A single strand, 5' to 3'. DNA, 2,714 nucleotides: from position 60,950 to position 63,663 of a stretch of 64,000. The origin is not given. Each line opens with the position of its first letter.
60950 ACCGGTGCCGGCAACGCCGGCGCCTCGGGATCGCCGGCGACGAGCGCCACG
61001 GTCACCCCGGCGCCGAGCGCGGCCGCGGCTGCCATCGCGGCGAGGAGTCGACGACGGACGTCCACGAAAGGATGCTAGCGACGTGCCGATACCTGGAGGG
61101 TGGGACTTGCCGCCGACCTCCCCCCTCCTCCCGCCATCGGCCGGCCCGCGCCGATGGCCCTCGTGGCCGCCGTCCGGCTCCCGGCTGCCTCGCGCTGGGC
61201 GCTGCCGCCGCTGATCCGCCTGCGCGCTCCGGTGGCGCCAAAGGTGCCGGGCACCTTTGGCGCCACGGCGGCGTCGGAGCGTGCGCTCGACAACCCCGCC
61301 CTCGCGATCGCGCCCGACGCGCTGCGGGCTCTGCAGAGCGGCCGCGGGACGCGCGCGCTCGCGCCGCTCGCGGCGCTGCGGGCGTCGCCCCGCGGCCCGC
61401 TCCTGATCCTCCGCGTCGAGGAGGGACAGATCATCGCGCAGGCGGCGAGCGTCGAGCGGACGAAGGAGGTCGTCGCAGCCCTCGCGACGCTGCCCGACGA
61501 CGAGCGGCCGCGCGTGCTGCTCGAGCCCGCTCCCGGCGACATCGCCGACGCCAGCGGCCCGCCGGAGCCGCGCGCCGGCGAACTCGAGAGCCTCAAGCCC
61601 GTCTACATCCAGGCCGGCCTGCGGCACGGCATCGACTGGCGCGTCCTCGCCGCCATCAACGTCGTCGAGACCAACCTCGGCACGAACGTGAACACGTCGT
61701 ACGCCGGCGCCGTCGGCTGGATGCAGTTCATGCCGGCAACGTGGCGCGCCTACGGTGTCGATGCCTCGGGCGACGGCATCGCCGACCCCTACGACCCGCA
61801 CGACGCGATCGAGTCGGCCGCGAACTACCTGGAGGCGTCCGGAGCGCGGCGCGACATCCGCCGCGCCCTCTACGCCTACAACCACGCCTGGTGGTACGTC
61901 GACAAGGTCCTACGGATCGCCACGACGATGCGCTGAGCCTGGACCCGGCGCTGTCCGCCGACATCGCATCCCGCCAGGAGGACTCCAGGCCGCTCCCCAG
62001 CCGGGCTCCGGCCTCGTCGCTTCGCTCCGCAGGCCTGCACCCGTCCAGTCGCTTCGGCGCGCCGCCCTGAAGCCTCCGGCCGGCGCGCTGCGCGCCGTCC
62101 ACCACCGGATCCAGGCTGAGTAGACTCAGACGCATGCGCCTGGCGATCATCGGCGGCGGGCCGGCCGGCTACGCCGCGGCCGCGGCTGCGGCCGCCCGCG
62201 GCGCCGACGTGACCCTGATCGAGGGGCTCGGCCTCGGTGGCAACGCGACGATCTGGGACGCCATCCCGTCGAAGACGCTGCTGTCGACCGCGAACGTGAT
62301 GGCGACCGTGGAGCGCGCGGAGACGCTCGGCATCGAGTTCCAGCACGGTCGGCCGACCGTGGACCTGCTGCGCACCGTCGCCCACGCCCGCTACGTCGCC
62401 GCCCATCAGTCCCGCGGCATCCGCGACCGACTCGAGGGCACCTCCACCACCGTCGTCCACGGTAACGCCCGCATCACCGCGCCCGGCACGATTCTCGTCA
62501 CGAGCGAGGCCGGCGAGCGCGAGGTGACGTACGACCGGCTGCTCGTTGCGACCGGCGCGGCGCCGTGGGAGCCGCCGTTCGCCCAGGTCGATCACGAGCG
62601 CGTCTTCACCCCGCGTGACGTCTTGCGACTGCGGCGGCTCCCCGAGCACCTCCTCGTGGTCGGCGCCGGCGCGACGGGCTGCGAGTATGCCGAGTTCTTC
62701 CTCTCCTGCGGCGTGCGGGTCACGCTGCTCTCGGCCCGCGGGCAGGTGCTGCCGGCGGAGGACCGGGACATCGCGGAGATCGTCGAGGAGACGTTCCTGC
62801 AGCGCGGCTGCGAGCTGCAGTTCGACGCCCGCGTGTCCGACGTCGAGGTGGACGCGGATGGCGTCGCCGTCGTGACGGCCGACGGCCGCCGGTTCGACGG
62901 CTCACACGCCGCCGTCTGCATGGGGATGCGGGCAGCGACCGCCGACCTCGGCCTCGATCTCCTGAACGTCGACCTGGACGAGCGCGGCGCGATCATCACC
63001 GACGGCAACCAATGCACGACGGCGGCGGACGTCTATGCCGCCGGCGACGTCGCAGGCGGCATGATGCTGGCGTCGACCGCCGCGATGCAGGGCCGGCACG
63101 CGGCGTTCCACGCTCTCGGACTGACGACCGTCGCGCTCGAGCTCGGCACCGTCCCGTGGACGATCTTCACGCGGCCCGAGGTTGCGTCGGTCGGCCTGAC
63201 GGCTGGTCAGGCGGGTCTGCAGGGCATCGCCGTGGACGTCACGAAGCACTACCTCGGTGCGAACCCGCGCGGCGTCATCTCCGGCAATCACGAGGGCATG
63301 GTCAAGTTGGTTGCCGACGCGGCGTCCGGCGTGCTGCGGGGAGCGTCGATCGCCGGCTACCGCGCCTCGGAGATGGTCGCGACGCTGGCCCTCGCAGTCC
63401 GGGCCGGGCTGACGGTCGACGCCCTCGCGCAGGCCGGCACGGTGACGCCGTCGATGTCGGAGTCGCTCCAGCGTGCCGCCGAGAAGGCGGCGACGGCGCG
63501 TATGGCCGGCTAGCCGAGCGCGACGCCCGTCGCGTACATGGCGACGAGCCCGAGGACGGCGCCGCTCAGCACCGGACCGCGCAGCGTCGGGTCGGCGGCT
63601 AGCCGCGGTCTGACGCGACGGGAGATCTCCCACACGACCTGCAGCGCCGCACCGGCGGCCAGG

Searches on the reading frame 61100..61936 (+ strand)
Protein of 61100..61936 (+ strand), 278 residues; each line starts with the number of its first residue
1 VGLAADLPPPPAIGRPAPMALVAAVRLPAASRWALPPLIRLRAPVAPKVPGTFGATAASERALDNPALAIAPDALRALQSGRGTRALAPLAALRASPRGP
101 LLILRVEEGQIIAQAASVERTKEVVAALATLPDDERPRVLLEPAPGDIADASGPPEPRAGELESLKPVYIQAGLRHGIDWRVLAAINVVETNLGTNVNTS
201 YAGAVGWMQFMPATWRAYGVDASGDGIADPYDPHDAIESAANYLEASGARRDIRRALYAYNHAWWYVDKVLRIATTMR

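Call 12: search_protein_families(library=pfam, proteins=[window:61100-61936:+], max_evalue=0.001)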
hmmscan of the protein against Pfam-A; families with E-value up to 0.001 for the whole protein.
window:61100-61936:+ (278 aa): 2 families
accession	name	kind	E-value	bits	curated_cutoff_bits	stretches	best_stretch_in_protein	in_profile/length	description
PF13406.11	SLT_2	-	3.9e-18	66.1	24.3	1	196-252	147-204/292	Transglycosylase SLT domain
PF01464.25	SLT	-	1.9e-12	47.2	21.3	1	170-262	4-96/117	Transglycosylase SLT domain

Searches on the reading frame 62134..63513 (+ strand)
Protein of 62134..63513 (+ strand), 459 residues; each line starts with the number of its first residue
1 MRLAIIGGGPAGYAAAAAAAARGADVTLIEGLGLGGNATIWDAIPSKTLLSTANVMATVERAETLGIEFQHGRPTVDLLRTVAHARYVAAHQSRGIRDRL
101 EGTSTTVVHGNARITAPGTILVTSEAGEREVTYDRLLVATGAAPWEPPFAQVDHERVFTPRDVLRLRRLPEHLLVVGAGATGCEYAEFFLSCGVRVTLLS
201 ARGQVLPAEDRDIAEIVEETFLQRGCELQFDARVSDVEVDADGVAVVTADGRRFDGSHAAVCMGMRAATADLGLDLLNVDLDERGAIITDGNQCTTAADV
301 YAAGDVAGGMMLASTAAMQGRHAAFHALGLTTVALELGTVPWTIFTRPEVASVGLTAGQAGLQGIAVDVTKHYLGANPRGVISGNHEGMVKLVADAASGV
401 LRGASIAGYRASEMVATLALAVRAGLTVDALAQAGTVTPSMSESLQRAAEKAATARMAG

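Call 69: find_encoding_contigs(protein=window:62134-63513:+, flank=10000, max_places=3)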
Protein window:62134-63513:+ (459 aa): no gene with exactly this product is on record in the collection.
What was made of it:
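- Tried and rejected: A look-up of the window's own right-end gene found no record (call 69), so the window's genome could not be extended.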
